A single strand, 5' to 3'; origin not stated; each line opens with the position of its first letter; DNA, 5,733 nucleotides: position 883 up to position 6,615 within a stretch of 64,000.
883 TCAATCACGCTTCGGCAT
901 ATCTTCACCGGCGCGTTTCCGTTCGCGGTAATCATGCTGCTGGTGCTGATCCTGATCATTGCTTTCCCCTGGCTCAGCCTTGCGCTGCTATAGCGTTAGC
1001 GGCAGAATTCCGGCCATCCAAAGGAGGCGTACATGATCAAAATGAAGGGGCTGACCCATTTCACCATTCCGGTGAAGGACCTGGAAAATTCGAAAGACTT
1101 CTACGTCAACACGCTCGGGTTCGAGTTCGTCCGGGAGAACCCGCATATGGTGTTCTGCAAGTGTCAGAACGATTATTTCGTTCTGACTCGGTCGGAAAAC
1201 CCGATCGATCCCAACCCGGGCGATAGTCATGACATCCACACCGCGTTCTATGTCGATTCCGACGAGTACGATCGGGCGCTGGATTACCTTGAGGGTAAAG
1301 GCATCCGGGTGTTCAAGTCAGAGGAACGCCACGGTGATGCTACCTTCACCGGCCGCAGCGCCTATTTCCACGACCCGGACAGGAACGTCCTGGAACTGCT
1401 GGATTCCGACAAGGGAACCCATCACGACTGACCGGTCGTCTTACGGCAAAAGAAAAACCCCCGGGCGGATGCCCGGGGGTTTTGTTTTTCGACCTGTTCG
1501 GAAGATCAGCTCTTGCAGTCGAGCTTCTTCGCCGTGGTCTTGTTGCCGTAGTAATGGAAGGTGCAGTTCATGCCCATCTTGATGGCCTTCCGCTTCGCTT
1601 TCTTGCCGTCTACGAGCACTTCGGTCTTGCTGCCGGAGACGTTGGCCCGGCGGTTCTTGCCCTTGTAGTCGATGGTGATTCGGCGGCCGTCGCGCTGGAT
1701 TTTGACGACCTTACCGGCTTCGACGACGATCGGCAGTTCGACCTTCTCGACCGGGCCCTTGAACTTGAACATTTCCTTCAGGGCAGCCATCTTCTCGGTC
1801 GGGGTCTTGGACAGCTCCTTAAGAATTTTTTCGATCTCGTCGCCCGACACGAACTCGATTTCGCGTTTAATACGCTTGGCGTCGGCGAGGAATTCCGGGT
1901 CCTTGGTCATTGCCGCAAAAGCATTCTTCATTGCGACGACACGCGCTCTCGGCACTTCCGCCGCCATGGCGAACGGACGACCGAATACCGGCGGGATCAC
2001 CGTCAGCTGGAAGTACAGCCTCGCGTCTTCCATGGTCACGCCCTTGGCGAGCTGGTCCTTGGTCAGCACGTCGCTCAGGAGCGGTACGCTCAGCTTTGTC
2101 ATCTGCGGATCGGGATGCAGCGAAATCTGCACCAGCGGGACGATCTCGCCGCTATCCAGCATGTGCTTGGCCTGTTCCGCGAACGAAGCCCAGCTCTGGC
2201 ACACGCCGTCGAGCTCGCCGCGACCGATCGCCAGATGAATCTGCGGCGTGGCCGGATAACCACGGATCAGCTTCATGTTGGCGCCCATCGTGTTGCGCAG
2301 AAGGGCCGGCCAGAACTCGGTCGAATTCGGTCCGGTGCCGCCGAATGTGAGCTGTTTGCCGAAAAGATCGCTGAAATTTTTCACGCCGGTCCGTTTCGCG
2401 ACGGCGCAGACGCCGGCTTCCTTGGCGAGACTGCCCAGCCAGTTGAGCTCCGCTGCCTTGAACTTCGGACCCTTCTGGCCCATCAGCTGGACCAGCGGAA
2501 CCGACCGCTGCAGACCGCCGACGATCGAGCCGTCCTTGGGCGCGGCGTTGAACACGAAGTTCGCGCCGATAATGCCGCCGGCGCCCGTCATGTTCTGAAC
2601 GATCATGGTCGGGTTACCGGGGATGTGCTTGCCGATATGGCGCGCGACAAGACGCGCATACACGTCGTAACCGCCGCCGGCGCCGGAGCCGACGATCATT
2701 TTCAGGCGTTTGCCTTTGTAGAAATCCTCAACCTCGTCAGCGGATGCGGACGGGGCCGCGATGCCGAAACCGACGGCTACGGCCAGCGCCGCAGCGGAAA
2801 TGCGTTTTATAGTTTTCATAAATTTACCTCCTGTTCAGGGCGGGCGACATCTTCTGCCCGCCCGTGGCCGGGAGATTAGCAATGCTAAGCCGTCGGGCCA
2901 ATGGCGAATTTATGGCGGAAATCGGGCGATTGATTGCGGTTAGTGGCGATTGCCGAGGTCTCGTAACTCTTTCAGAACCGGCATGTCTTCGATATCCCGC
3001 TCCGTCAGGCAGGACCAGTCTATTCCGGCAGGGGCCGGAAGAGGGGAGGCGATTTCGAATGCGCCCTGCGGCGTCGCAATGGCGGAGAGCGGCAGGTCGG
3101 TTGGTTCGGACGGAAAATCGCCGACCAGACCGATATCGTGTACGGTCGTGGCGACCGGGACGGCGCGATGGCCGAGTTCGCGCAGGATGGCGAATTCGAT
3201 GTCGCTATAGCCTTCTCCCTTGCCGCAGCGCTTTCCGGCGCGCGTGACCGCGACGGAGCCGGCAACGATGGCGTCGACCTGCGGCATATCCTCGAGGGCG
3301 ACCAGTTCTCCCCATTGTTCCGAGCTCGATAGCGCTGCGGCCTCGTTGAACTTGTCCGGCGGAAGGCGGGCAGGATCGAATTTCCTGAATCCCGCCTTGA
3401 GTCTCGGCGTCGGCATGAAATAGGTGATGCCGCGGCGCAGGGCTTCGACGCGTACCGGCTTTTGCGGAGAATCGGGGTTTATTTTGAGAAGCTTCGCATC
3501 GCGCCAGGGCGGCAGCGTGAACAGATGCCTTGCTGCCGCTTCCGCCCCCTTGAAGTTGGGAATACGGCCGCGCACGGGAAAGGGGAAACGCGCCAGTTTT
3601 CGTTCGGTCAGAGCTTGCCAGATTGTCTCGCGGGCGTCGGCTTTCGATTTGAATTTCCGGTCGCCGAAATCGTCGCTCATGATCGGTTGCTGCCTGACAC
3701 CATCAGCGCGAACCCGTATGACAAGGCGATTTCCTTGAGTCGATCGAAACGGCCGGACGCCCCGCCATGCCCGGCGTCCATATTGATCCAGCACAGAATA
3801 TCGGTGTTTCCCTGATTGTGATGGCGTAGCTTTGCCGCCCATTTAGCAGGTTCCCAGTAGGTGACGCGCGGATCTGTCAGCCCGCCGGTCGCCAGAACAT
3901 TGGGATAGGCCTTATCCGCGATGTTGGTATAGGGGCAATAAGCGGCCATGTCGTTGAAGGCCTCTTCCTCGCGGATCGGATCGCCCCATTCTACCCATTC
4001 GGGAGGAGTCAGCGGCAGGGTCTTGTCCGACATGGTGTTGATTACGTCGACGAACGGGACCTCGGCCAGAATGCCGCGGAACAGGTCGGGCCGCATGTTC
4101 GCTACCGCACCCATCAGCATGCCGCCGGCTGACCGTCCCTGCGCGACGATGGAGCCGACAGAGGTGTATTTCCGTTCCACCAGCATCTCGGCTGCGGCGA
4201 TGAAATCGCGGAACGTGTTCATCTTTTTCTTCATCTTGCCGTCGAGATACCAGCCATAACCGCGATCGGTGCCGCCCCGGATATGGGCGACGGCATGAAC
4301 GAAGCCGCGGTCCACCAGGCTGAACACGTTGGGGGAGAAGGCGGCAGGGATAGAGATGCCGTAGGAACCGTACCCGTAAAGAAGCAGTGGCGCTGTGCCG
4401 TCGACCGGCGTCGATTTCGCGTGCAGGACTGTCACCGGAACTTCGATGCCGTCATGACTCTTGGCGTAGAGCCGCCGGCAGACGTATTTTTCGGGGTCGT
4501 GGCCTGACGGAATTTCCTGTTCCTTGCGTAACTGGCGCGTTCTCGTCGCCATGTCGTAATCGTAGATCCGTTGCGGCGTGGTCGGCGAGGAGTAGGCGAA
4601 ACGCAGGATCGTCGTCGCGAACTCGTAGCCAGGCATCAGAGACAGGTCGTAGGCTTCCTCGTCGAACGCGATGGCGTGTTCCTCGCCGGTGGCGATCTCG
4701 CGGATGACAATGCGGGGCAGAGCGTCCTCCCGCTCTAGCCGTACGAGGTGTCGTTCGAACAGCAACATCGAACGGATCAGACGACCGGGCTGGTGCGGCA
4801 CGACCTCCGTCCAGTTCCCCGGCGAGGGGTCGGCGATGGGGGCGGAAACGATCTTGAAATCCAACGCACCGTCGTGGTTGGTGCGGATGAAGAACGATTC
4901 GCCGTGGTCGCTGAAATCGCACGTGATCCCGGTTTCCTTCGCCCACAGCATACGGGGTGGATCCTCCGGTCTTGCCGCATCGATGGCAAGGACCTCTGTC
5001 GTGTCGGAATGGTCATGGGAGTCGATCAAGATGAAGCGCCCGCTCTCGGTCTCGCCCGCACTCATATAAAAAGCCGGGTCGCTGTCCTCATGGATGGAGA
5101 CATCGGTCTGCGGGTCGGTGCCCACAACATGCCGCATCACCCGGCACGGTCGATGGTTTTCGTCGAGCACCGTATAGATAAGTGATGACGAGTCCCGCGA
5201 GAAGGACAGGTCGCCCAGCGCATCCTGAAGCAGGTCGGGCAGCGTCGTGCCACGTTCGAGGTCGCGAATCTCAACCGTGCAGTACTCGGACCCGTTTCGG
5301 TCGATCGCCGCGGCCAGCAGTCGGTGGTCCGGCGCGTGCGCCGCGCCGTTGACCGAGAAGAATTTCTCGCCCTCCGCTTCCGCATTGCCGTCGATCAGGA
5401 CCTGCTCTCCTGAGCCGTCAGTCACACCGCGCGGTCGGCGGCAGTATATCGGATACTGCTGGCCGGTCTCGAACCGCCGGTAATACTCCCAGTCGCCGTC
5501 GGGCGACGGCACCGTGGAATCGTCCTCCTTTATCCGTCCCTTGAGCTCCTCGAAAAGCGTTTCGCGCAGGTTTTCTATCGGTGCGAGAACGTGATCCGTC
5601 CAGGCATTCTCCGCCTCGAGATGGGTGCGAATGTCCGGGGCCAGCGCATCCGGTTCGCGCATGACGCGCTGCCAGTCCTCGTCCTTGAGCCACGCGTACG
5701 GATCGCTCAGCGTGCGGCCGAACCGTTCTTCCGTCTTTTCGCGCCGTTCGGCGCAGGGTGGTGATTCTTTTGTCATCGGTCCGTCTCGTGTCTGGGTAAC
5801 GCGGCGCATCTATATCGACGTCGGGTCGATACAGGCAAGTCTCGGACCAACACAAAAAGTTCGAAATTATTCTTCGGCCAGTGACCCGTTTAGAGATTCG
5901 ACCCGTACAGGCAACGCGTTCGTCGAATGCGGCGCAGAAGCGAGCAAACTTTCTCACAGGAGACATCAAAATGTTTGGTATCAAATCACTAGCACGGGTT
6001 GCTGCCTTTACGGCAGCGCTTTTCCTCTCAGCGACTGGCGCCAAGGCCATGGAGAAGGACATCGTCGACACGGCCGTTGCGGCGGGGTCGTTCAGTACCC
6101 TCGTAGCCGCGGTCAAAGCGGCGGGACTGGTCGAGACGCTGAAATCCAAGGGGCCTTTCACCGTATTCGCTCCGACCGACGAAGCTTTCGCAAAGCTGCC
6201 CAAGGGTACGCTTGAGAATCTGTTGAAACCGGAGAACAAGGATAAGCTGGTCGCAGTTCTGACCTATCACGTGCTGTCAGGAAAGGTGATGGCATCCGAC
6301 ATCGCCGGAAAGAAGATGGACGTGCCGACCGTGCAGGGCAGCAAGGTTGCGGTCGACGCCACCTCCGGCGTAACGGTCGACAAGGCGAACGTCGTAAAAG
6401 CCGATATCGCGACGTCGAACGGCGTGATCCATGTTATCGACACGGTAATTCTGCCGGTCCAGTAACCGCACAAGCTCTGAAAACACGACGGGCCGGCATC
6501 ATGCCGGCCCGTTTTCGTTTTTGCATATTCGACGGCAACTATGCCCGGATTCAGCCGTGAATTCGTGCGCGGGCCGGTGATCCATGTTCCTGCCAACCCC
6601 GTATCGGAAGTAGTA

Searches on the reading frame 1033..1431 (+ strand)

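Call 64: search_protein_families(library=pfam, proteins=[window:1033-1431:+], max_evalue=0.0001)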
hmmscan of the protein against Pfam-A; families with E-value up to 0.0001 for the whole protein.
window:1033-1431:+ (132 aa): 2 families
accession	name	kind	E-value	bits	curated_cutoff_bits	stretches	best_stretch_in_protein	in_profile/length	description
PF00903.31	Glyoxalase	-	1.4e-16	61.4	20.6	1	7-122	2-121/121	Glyoxalase/Bleomycin resistance protein/Dioxygenase superfamily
PF22677.2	Ble-like_N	-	5.8e-08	32.8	24.5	1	7-40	2-36/41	Bleomycin resistance protein-like N-terminal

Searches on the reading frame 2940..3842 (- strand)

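Call 64: search_protein_families(library=pfam, proteins=[window:2940-3842:-], max_evalue=0.0001)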
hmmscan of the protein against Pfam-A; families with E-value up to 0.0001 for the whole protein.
window:2940-3842:- (300 aa): 1 family
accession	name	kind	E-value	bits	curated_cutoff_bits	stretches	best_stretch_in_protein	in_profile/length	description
PF01812.26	5-FTHF_cyc-lig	-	1.5e-23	84.2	27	1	70-258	4-186/186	5-formyltetrahydrofolate cyclo-ligase family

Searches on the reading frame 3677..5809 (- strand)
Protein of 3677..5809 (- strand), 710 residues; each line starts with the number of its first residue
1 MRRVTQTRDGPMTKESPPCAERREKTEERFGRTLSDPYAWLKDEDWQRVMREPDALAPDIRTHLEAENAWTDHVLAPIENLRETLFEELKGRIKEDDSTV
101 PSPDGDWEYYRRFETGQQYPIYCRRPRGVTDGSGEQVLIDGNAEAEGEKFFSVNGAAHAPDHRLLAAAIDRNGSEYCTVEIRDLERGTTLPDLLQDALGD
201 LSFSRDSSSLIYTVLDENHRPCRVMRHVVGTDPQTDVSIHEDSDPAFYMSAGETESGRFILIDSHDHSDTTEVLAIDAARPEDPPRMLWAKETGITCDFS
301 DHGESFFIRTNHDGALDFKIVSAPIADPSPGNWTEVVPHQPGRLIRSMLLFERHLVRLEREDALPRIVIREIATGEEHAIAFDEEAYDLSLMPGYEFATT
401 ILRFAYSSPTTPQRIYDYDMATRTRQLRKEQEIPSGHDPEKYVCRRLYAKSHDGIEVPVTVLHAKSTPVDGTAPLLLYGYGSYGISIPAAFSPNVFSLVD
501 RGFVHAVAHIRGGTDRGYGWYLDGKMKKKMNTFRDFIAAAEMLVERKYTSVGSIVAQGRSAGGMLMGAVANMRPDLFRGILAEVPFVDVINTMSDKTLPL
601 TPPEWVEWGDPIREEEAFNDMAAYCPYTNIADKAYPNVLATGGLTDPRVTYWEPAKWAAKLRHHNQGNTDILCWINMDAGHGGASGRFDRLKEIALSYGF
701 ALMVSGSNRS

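Call 64: search_protein_families(library=pfam, proteins=[window:3677-5809:-], max_evalue=0.0001)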
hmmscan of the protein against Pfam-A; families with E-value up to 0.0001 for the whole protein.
window:3677-5809:- (710 aa): 2 families
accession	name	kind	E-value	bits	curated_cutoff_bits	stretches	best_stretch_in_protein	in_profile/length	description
PF02897.21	Peptidase_S9_N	-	1.5e-90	304.4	24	1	17-431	1-414/414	Prolyl oligopeptidase, N-terminal beta-propeller domain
PF00326.27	Peptidase_S9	-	6.3e-60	202.7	22.6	1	491-704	3-209/213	Prolyl oligopeptidase family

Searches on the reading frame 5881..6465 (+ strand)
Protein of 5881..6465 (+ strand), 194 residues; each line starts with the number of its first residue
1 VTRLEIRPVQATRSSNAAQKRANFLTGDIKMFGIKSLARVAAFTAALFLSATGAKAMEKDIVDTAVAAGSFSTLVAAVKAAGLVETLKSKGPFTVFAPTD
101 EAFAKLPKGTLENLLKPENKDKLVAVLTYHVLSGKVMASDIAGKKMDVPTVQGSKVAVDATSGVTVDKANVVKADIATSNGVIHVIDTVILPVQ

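Call 64: search_protein_families(library=pfam, proteins=[window:5881-6465:+], max_evalue=0.0001)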
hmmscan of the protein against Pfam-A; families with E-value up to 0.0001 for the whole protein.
window:5881-6465:+ (194 aa): 1 family
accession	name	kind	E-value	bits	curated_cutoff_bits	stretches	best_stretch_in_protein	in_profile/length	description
PF02469.27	Fasciclin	-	7.9e-41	139.6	22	1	70-192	2-123/123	Fasciclin domain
